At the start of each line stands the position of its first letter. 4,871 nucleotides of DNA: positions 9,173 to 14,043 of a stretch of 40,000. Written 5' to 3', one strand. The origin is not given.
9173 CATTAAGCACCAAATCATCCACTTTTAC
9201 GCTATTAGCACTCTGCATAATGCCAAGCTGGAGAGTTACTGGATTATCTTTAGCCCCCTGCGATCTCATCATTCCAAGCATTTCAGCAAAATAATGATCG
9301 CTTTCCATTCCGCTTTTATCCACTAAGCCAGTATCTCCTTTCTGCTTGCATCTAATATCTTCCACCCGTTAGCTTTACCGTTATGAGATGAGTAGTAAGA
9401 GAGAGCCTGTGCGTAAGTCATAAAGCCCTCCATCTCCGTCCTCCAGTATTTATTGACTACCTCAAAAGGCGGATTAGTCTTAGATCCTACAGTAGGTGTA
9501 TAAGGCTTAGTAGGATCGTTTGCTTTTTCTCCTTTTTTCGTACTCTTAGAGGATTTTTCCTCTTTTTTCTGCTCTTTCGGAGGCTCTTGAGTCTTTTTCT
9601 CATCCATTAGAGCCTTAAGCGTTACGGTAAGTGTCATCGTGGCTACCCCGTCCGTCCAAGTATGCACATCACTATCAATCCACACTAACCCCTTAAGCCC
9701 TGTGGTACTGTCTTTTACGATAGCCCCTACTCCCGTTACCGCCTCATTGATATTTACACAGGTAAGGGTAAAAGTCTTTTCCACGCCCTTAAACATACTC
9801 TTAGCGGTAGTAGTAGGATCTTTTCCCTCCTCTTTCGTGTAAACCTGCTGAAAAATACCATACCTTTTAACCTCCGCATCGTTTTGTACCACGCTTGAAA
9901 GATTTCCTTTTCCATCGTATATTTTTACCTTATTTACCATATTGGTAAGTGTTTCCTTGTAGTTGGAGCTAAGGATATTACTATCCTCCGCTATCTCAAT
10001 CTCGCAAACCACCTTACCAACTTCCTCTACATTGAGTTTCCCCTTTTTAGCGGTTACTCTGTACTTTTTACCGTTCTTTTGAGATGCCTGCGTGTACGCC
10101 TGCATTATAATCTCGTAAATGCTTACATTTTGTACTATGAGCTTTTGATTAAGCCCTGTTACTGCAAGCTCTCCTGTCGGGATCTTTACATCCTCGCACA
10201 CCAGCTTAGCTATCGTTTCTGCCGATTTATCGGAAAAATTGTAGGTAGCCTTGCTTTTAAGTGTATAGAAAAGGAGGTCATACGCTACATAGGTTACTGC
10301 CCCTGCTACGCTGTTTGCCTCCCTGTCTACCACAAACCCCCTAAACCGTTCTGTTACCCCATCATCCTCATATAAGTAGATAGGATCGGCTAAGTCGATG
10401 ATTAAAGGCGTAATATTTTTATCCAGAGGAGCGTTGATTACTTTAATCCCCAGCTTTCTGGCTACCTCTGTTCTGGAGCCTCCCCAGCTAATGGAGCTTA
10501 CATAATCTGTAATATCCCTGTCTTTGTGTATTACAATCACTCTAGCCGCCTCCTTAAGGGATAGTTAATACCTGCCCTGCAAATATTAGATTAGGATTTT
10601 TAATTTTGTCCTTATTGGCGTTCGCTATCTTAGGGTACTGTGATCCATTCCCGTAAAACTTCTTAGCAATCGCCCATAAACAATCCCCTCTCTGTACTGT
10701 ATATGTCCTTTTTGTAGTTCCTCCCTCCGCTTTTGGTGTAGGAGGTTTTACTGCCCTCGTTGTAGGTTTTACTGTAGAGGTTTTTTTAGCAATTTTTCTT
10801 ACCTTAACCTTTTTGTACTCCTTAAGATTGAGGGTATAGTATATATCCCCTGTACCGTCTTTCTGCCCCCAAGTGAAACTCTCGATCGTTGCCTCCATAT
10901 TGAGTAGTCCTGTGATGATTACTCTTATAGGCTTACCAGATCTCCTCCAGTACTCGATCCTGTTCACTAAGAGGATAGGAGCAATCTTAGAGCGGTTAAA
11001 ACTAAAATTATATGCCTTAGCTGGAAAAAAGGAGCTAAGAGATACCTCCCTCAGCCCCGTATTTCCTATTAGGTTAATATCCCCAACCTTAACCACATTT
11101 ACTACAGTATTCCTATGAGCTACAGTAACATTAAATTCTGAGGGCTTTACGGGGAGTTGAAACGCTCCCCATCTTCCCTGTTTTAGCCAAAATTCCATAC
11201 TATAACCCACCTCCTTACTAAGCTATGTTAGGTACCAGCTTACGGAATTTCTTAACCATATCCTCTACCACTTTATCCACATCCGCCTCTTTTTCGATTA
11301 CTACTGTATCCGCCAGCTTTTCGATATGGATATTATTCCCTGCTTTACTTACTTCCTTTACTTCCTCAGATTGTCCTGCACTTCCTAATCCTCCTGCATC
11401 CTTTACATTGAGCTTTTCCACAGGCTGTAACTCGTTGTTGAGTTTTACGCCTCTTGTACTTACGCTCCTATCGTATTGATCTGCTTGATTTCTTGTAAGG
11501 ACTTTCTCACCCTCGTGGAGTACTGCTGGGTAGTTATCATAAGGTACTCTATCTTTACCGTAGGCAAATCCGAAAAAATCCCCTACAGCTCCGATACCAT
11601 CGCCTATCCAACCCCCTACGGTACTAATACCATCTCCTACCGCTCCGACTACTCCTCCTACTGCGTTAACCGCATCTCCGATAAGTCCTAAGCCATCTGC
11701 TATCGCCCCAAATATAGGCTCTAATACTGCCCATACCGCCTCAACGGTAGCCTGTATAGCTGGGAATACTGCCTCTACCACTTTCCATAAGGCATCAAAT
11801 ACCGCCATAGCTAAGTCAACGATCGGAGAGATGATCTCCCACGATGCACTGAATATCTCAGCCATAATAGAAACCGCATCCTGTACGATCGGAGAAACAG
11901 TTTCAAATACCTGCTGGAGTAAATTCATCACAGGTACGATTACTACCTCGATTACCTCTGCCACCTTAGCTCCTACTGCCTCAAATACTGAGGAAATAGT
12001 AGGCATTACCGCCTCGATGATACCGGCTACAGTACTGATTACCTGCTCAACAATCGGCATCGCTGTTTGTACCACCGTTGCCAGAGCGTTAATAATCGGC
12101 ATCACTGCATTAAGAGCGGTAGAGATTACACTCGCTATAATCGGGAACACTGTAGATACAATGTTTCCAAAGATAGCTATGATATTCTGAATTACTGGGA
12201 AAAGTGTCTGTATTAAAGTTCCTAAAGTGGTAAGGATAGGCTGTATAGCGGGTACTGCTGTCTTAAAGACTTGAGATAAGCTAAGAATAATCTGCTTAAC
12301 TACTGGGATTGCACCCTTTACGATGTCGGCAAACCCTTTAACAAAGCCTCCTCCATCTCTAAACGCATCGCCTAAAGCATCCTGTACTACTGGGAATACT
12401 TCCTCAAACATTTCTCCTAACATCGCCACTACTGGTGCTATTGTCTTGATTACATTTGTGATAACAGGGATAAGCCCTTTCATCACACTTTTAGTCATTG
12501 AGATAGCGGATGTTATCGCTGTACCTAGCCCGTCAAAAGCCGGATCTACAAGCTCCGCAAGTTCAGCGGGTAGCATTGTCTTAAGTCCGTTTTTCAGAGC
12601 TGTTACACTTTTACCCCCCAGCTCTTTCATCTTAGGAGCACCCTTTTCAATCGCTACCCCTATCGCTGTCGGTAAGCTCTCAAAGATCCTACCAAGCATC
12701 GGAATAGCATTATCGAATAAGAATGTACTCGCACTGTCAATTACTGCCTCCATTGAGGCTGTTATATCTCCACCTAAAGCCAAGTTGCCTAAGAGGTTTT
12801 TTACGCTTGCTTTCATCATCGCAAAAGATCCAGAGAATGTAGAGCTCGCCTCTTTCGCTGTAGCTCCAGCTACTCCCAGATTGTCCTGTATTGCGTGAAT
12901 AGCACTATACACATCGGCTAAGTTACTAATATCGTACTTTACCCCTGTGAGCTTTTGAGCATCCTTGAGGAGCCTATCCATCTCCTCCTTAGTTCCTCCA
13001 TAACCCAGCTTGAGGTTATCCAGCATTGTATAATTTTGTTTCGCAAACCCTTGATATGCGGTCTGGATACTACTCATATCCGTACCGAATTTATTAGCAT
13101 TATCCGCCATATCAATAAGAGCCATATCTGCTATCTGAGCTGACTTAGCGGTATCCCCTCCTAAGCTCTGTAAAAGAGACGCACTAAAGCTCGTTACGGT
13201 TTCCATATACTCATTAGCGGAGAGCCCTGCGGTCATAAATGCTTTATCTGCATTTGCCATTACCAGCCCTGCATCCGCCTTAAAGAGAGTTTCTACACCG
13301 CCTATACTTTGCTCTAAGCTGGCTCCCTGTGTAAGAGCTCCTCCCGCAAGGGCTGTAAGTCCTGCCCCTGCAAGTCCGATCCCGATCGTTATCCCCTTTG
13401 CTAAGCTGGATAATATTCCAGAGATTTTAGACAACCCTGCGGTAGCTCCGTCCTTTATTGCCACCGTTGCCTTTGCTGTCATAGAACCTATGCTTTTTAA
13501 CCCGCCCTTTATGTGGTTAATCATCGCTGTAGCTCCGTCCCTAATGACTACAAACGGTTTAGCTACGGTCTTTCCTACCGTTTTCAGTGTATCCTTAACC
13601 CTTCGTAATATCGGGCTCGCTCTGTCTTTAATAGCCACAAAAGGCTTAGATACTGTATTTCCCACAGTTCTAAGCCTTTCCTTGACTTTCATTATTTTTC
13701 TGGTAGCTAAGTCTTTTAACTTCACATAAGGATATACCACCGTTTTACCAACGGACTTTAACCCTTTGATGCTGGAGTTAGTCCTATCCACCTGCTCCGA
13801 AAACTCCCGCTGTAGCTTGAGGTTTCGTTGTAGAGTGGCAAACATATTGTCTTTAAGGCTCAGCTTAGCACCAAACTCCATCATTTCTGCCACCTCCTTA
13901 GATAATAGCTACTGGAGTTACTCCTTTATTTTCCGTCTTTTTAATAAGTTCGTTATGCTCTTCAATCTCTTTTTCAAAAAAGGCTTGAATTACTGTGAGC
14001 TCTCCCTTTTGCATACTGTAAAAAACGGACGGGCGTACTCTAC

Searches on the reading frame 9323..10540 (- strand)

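Call 59: search_protein_families(library=phrogs, proteins=[window:9323-10540:-], max_evalue=0.00001)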
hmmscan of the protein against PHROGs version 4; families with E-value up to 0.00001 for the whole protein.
window:9323-10540:- (405 aa): 1 family
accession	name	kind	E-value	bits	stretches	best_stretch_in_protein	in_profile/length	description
phrog_400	-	tail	1.4e-89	302.8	1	5-350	28-384/654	tail protein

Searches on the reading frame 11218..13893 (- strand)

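Call 59: search_protein_families(library=phrogs, proteins=[window:11218-13893:-], max_evalue=0.00001)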
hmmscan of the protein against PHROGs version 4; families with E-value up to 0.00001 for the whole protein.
window:11218-13893:- (891 aa): 21 families
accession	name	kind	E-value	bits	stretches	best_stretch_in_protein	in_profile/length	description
phrog_991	-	tail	1.3e-86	292.5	2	66-529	178-786/1966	tail length tape measure protein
phrog_6900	-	tail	7.1e-71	240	1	133-334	38-235/235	tail length tape measure protein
phrog_58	-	tail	1.9e-59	203.2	1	29-779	260-963/1544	tail length tape measure protein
phrog_3981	-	tail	4.8e-56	192.1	1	147-633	15-457/584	tail length tape measure protein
phrog_1272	-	tail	4.5e-25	88.6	1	339-776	676-1102/1606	tail length tape measure protein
phrog_1204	-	tail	1.1e-21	77.5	2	69-543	116-560/1483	tail protein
phrog_4200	-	tail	1.2e-19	71.3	1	531-757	350-569/732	tail length tape measure protein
phrog_5493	-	tail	2.6e-19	70.1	1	245-773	420-898/1102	tail length tape measure protein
phrog_305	-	tail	3.6e-18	66.6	1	469-774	343-661/1001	tail length tape measure protein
phrog_16692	-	unknown function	2.1e-16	60.5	1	25-239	12-223/1107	-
phrog_6090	-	tail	2.9e-14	52.7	1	416-751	699-1044/1853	tail length tape measure protein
phrog_4070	-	tail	6.9e-14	51.9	1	460-765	127-403/989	tail length tape measure protein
phrog_5448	-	tail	6.2e-13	47.6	2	304-608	1415-1744/3103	tail length tape measure protein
phrog_971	-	lysis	3.4e-12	46.8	1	136-772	89-761/1338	endolysin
phrog_17020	-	unknown function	6.1e-12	46.4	1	561-756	22-211/353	-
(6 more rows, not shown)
